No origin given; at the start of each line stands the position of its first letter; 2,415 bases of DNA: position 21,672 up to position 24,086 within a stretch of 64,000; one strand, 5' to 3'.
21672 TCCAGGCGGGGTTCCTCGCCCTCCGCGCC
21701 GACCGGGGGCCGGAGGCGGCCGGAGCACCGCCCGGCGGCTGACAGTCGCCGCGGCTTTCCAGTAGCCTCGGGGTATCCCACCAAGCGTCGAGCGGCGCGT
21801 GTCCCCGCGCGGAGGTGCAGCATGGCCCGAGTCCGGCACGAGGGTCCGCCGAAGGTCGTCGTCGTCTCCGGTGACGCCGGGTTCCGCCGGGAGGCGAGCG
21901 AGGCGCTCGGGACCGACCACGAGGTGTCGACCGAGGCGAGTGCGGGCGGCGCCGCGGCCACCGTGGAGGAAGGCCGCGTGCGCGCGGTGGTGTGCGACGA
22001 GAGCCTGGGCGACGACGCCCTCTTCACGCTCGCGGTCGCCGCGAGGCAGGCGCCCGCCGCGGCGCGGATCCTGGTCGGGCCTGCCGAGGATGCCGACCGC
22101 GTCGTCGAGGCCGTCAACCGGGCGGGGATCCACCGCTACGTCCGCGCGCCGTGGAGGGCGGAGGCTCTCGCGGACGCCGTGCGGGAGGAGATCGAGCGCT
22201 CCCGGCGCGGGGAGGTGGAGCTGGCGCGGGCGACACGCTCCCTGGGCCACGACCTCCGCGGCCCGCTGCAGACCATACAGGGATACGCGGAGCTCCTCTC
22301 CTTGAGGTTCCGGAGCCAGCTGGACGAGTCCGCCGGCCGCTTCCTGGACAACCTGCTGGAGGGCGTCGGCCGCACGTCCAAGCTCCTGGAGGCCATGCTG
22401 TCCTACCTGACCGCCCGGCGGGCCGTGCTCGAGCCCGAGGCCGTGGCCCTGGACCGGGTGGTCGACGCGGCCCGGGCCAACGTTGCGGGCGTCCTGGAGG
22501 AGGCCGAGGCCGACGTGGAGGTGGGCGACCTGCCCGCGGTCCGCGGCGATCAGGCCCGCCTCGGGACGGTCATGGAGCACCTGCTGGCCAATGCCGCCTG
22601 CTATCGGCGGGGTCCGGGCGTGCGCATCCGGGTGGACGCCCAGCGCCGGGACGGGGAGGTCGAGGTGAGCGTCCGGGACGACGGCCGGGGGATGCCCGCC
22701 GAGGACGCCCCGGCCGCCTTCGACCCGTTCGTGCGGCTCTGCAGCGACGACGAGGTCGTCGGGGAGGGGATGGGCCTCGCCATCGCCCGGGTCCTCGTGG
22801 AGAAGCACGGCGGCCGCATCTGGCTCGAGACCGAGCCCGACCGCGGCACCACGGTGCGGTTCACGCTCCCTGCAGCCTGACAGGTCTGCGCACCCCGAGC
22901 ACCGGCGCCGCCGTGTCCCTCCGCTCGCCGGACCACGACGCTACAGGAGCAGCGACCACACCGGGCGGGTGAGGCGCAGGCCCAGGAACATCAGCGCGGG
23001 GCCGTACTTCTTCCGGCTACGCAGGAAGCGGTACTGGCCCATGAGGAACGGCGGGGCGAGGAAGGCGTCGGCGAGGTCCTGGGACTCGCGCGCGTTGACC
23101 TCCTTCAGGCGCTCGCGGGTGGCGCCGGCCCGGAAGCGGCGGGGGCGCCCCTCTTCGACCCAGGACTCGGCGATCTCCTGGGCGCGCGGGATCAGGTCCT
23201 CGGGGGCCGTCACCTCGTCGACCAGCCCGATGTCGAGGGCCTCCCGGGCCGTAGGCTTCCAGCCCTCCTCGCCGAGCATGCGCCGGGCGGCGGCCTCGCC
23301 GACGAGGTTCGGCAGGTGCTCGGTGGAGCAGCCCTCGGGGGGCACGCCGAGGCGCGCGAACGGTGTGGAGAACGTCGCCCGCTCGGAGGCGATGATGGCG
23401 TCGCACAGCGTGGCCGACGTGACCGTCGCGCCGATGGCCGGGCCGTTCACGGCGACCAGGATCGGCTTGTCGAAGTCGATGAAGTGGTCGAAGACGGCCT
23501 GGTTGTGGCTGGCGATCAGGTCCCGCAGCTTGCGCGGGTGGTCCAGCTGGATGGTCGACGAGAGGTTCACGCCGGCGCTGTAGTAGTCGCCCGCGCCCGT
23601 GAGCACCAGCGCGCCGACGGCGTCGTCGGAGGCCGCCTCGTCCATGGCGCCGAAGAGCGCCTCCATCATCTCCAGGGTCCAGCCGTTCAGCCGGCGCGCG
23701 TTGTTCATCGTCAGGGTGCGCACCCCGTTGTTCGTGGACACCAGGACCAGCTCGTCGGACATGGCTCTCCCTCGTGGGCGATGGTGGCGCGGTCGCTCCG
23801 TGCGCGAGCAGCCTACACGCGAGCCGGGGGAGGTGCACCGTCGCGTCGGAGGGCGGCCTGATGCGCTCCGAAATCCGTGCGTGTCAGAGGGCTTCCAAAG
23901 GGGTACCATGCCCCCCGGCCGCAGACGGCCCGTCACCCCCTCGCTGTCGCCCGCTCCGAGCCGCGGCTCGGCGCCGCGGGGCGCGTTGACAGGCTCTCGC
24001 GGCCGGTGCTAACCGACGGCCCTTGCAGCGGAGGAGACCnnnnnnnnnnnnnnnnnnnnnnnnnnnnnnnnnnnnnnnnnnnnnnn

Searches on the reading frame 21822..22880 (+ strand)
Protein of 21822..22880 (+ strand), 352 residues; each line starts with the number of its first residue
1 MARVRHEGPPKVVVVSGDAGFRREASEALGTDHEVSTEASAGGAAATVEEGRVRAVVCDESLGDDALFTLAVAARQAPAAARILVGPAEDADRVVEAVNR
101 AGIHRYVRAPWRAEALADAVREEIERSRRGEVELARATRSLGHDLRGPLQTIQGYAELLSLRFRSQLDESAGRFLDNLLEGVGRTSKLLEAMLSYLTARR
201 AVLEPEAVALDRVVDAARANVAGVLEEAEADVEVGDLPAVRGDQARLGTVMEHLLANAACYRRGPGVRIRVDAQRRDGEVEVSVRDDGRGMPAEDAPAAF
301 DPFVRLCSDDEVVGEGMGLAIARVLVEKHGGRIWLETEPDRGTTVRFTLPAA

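Call 74: search_protein_families(library=ncbifam, proteins=[window:21822-22880:+], max_evalue=1e-8)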
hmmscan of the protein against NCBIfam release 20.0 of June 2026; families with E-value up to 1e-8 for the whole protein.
window:21822-22880:+ (352 aa): 58 families (the best 25 are shown)
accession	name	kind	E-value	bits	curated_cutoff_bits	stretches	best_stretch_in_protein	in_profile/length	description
TIGR02966.1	phoR_proteo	equivalog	7e-29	100.9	334.2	1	141-348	121-332/333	phosphate regulon sensor histidine kinase PhoR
NF047465.1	hybrid_HK_LvrA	exception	3e-28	98.3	1200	1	122-350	588-817/819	hybrid histidine kinase/response regulator LvrA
NF041880.1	EPS_EpsF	equivalog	4e-28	98.2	900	1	142-347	282-487/492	response regulator EpsF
NF006800.0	PRK09303.1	equivalog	1.4e-27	96.7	342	1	138-350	155-376/383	histidine kinase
NF033092.0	HK_WalK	equivalog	3.4e-26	92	725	1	139-350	377-593/594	cell wall metabolism sensor histidine kinase WalK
NF046044.1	PnpS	equivalog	5.1e-26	91.6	400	1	142-350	178-390/390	two-component system histidine kinase PnpS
NF007793.0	PRK10490.1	equivalog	6.4e-26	90.6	1123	1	139-351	669-882/895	two-component system sensor histidine kinase KdpD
NF008468.0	PRK11360.1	equivalog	5.2e-25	87.9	646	1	135-351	397-608/616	two-component system sensor histidine kinase AtoS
NF008312.0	PRK11100.1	equivalog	3.3e-23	82.3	356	1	115-351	238-474/477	two-component system sensor histidine kinase CreC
NF040691.1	MtrAB_MtrB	equivalog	7.2e-22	78.1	450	1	136-351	273-492/507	MtrAB system histidine kinase MtrB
NF045595.1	HK_scytonemin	equivalog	1.3e-21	76.7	865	1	135-351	416-635/637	scytonemin biosynthesis sensor histidine kinase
TIGR01386.1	cztS_silS_copS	subfamily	1.7e-21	76.8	292.55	1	129-350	236-457/457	heavy metal sensor histidine kinase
NF007688.0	PRK10364.1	equivalog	4.1e-21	75.3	479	1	132-351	238-451/460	two-component system sensor histidine kinase ZraS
NF010411.0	PRK13837.1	equivalog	2.3e-20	72.2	647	1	143-351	459-675/828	two-component system VirA-like sensor kinase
NF052574.1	HisKinEspCMyxo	equivalog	2.7e-19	68.8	1200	1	171-352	456-638/785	serine histidine kinase EspC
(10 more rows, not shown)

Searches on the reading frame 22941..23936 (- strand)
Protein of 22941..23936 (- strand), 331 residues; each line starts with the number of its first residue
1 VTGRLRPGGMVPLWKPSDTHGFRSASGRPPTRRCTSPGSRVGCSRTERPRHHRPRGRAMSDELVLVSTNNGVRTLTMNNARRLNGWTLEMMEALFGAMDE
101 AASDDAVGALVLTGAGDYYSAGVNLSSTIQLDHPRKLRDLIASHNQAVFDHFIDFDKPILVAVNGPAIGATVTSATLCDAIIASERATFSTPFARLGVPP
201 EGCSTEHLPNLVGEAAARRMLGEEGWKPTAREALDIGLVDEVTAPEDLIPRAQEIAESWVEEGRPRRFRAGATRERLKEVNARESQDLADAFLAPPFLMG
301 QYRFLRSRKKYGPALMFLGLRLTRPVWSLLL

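Call 74: search_protein_families(library=ncbifam, proteins=[window:22941-23936:-], max_evalue=1e-8)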
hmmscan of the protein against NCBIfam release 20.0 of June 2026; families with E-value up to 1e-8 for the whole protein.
window:22941-23936:- (331 aa): 65 families (the best 25 are shown)
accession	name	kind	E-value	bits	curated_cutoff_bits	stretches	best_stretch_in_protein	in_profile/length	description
NF004840.0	PRK06190.1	equivalog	1.4e-40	139.6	253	1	59-266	1-205/260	enoyl-CoA hydratase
NF004857.0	PRK06210.1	equivalog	4e-39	134.7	341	1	59-304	5-264/275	enoyl-CoA hydratase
NF006109.0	PRK08260.1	subfamily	3.4e-37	128.3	320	1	64-263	6-219/296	enoyl-CoA hydratase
NF051848.1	EnCoAHydtEchA19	equivalog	4.4e-33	114.9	400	1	64-263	2-201/258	enoyl-CoA hydratase EchA19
NF006699.0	PRK09245.1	subfamily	7.9e-32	110.5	354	1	62-260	3-206/266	crotonase/enoyl-CoA hydratase family protein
NF004525.0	PRK05870.1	equivalog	1e-30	107.5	285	1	62-264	3-200/249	enoyl-CoA hydratase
NF004634.0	PRK05980.1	equivalog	2.7e-30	105.6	375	1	62-261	3-204/263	crotonase/enoyl-CoA hydratase family protein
TIGR02280.1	PaaB1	equivalog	3.9e-30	105.2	345.15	1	64-260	1-196/256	2-(1,2-epoxy-1,2-dihydrophenyl)acetyl-CoA isomerase PaaG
NF007239.0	PRK09674.1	equivalog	9.4e-30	103.9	371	1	60-261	2-198/257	2,3-dehydroadipyl-CoA hydratase PaaF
NF004635.0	PRK05981.1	equivalog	2.1e-29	102.9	351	1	63-258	5-204/266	enoyl-CoA hydratase/isomerase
NF004781.0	PRK06127.1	subfamily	4.6e-29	101.9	291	1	60-271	9-219/269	enoyl-CoA hydratase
NF046063.1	oxepin_alt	equivalog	6.3e-29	101.2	300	1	67-262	5-200/254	oxepin-CoA hydrolase, alternative type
NF004475.0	PRK05809.1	subfamily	5.6e-28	98.1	394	1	64-261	6-201/260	short-chain-enoyl-CoA hydratase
NF005073.0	PRK06495.1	subfamily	2.3e-27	95.9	296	1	65-258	7-195/257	enoyl-CoA hydratase/isomerase family protein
NF004517.0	PRK05862.1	equivalog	4.5e-27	95.2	396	1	59-261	1-198/257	enoyl-CoA hydratase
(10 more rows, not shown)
